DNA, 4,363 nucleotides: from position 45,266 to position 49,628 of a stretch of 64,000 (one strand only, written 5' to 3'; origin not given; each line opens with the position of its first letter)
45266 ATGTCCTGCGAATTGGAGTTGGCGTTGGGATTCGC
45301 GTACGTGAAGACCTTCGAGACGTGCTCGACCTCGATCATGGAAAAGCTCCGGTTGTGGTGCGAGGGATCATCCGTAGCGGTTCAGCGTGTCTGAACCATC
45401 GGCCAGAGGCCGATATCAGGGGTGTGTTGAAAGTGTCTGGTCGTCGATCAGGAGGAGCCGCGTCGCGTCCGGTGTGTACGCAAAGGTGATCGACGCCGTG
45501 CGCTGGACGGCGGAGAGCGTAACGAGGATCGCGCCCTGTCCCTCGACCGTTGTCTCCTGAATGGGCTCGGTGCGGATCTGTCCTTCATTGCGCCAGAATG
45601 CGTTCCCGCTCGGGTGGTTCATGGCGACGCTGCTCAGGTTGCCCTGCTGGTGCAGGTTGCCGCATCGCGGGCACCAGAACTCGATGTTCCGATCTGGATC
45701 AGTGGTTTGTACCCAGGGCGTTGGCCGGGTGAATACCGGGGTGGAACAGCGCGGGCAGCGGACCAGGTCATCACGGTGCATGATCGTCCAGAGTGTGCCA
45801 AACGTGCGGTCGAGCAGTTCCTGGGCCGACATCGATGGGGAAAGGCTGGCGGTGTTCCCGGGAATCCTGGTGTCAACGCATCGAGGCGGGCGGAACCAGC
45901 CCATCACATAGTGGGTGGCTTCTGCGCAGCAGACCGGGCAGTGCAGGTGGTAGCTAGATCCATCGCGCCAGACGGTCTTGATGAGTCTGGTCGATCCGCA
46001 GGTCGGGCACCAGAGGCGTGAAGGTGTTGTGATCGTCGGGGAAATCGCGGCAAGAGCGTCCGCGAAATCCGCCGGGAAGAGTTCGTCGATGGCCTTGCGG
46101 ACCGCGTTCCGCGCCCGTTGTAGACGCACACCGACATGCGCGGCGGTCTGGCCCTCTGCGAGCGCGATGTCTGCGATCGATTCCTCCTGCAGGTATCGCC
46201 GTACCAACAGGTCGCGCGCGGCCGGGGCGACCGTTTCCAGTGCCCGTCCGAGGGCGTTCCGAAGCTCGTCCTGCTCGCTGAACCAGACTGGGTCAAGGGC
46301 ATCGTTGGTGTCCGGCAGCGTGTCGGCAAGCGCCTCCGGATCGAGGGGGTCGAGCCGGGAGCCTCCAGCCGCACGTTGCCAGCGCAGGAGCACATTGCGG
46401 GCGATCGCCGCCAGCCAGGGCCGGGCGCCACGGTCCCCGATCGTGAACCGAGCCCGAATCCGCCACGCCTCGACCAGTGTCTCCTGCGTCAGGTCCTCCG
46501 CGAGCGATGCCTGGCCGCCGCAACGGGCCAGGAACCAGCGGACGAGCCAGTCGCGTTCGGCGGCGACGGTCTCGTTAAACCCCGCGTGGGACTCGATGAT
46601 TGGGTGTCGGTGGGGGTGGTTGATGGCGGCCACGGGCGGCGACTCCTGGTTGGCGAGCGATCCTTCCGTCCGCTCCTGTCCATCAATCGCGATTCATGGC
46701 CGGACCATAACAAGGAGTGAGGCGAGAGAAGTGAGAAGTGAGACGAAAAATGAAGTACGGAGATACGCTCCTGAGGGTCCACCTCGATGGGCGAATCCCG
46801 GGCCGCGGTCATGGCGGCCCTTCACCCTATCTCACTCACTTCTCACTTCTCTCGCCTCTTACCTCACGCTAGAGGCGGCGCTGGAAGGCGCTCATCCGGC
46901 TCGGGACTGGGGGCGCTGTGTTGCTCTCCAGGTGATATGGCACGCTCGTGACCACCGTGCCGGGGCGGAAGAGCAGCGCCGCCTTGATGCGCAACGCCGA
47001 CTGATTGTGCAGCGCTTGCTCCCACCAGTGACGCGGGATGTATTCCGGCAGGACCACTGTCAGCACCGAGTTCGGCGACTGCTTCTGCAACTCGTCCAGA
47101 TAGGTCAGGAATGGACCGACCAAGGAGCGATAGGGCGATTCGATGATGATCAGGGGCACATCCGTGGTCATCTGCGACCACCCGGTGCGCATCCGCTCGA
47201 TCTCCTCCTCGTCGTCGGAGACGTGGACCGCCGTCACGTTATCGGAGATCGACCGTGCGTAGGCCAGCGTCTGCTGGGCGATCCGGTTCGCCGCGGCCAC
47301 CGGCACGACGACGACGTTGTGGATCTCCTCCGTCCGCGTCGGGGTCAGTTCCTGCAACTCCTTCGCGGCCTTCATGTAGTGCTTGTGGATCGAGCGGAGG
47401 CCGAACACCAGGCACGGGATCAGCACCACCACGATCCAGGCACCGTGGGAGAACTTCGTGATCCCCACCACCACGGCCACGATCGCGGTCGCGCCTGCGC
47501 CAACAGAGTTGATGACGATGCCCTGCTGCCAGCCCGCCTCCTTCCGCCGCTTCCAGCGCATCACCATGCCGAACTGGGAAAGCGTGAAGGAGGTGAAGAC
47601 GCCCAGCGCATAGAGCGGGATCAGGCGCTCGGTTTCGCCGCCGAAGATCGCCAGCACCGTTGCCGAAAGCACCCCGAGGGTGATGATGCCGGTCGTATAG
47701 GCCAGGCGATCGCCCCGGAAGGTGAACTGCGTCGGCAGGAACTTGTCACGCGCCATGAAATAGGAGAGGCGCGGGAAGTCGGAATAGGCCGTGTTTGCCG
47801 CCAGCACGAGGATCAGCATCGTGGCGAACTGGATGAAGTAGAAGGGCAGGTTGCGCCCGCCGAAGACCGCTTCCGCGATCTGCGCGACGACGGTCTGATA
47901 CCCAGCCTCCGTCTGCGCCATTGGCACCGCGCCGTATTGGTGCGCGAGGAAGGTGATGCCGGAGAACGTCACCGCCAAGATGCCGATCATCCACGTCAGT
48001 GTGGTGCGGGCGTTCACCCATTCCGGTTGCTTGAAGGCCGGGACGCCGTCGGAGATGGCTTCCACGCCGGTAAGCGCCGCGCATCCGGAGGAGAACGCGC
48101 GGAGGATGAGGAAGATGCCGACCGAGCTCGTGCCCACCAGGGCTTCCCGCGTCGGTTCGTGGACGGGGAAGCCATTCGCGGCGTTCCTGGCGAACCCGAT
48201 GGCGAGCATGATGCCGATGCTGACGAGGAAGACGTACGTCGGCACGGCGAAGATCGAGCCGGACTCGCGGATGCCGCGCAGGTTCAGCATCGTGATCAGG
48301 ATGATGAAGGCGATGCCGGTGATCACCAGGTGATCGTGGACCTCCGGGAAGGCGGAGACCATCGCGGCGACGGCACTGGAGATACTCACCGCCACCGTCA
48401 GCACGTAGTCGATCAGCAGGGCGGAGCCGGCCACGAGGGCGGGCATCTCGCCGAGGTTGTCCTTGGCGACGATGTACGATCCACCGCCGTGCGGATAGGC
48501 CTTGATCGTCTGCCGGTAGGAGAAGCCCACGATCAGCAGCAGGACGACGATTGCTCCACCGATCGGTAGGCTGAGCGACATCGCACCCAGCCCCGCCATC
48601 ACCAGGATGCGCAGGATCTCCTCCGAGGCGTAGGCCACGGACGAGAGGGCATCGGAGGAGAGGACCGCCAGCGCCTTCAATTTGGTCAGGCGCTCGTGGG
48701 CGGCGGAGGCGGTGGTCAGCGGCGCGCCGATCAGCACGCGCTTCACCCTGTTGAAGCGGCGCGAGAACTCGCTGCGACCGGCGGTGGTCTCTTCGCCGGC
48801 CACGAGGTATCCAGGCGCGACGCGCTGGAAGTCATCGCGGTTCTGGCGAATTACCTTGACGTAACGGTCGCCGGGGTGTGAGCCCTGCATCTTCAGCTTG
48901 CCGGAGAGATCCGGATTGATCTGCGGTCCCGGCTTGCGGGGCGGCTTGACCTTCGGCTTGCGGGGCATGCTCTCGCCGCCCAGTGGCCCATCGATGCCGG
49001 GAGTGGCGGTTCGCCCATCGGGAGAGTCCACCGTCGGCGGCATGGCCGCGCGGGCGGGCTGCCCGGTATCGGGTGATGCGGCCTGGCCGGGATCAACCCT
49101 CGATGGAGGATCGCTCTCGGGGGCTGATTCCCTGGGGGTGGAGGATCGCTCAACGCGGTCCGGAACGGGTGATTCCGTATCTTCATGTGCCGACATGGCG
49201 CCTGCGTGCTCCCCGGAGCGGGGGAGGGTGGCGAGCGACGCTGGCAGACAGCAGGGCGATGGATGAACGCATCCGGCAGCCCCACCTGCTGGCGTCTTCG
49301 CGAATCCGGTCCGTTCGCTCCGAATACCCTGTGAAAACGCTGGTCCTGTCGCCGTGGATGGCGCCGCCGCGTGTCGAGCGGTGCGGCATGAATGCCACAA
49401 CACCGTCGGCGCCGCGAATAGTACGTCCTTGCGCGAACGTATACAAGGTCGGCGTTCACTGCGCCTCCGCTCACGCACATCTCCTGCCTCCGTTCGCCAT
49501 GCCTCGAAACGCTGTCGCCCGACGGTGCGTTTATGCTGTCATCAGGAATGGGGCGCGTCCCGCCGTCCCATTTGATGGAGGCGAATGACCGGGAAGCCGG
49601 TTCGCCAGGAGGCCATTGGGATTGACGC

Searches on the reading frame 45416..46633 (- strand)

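Call 3: search_protein_families(library=pfam, proteins=[window:45416-46633:-], max_evalue=1)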
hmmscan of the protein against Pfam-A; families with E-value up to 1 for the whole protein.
window:45416-46633:- (405 aa): 17 families
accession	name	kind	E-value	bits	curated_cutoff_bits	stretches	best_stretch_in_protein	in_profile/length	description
PF04542.20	Sigma70_r2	-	3.5e-09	36.8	24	1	30-89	8-68/71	Sigma-70 region 2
PF08281.18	Sigma70_r4_2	-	2.3e-06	27.6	25.7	1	126-176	2-52/54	Sigma-70, region 4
PF24042.1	DUF7351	-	7.5e-05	23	31.2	1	209-364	4-140/177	Domain of unknown function (DUF7351)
PF09723.15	Zn_ribbon_8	-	0.00098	19.5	34.4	0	203-218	23-38/41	Zinc ribbon domain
PF01155.25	HypA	-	0.0034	17.8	28.9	1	165-245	27-102/112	Hydrogenase/urease nickel incorporation, metallochaperone, hypA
PF19134.6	DUF5817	-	0.0052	17.2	31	0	315-338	18-41/57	Domain of unknown function (DUF5817)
PF08271.17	Zn_Ribbon_TF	-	0.038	14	29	1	292-327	2-28/43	TFIIB zinc-binding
PF04545.22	Sigma70_r4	-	0.048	13.6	24.1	1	131-180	1-50/50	Sigma-70, region 4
PF06530.18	Phage_antitermQ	-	0.072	13.5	26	1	132-180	60-108/118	Phage antitermination protein Q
PF10122.14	Zn_ribbon_Com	-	0.087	12.7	22.9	0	317-328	23-34/52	Mu-like prophage protein Com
PF10825.13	DUF2752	-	0.16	12.5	27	1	207-218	9-20/49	Protein of unknown function (DUF2752)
PF14690.11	Zn_ribbon_ISL3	-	0.17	12.8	25.5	0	319-330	3-14/47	zinc-finger of transposase IS204/IS1001/IS1096/IS1165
PF14446.12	Prok-RING_1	-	0.21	12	29.1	1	284-299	14-29/54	Prokaryotic RING finger family 1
PF01485.27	IBR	-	0.32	11.6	24.3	0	202-235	14-47/65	IBR domain, a half RING-finger domain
PF23546.1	Zn_ribbon_TOP3B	-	0.55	10.4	27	1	202-215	21-34/40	DNA topoisomerase 3-beta zinc ribbon domain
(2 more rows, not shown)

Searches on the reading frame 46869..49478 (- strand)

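Call 3: search_protein_families(library=pfam, proteins=[window:46869-49478:-], max_evalue=1)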
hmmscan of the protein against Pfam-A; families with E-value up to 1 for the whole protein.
window:46869-49478:- (869 aa): 2 families
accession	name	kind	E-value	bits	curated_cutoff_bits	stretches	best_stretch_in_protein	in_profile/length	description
PF13520.12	AA_permease_2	-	4.6e-36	125.1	27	1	267-671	4-404/427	Amino acid permease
PF02705.21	K_trans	-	5.7e-06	25.5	24.8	2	345-426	94-175/454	K+ potassium transporter integral membrane domain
